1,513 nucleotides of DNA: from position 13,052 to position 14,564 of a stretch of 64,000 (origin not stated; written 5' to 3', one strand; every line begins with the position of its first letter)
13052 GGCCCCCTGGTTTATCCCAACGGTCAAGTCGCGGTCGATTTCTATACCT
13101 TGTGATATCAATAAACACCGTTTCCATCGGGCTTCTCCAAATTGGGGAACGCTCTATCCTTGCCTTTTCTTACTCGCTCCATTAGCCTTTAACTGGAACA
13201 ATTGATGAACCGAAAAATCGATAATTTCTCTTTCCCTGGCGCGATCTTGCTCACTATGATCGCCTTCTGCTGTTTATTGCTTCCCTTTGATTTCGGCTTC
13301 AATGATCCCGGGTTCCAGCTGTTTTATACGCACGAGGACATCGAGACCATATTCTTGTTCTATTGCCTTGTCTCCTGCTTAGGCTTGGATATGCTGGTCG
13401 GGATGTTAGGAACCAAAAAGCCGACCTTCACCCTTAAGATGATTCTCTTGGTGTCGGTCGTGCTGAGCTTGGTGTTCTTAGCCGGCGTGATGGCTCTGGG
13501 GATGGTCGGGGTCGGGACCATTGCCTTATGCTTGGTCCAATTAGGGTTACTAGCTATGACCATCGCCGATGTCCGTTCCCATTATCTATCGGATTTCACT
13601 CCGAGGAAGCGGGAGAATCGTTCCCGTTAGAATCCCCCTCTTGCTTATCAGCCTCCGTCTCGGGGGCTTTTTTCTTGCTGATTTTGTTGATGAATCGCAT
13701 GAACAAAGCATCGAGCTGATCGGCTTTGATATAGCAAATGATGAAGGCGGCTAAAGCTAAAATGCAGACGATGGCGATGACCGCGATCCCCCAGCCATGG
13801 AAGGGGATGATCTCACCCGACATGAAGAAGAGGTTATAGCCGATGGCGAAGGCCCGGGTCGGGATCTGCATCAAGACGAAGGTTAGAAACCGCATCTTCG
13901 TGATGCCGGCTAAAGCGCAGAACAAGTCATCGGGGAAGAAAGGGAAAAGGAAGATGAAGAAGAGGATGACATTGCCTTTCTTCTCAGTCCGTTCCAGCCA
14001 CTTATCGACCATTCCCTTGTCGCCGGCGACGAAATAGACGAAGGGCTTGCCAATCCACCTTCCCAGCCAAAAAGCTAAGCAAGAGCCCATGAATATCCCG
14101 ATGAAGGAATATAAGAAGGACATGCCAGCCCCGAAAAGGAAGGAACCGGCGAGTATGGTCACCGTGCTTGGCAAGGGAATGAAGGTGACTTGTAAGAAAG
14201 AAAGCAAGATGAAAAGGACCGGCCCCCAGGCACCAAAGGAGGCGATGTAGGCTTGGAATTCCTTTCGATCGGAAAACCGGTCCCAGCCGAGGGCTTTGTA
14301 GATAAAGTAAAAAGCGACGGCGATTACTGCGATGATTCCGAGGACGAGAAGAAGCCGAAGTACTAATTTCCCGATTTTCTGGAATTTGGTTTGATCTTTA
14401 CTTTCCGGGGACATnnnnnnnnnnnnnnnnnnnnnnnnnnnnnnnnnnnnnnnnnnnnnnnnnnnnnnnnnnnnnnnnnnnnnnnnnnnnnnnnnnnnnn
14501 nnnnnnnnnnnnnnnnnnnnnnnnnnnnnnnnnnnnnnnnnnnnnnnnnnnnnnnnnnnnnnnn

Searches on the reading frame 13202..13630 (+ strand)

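Call 3: search_protein_families(library=pfam, proteins=[window:13202-13630:+], max_evalue=1)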
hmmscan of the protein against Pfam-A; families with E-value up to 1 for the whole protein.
window:13202-13630:+ (142 aa): 2 families
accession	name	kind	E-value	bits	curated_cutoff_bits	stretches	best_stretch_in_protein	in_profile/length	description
PF11992.13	TgpA_N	-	0.0014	18.1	30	1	12-133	47-147/333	TgpA N-terminal domain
PF20444.3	DUF6703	-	0.53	10.6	23.8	1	83-117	54-88/122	Family of unknown function (DUF6703)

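Call 62: search_protein_families(library=padloc, proteins=[window:13202-13630:+], max_evalue=0.01)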
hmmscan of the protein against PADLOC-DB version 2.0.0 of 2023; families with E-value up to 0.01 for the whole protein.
window:13202-13630:+ (142 aa): 0 families

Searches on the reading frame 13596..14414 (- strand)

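Call 3: search_protein_families(library=pfam, proteins=[window:13596-14414:-], max_evalue=1)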
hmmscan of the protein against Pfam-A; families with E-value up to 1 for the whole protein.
window:13596-14414:- (272 aa): 2 families
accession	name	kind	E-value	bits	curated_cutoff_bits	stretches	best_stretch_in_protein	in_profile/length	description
PF09335.16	VTT_dom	-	2.1e-19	70.6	33.9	1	81-184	1-107/123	VTT domain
PF06024.17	Orf78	-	0.097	13.4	29.4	0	6-38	53-85/101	Orf78 (ac78)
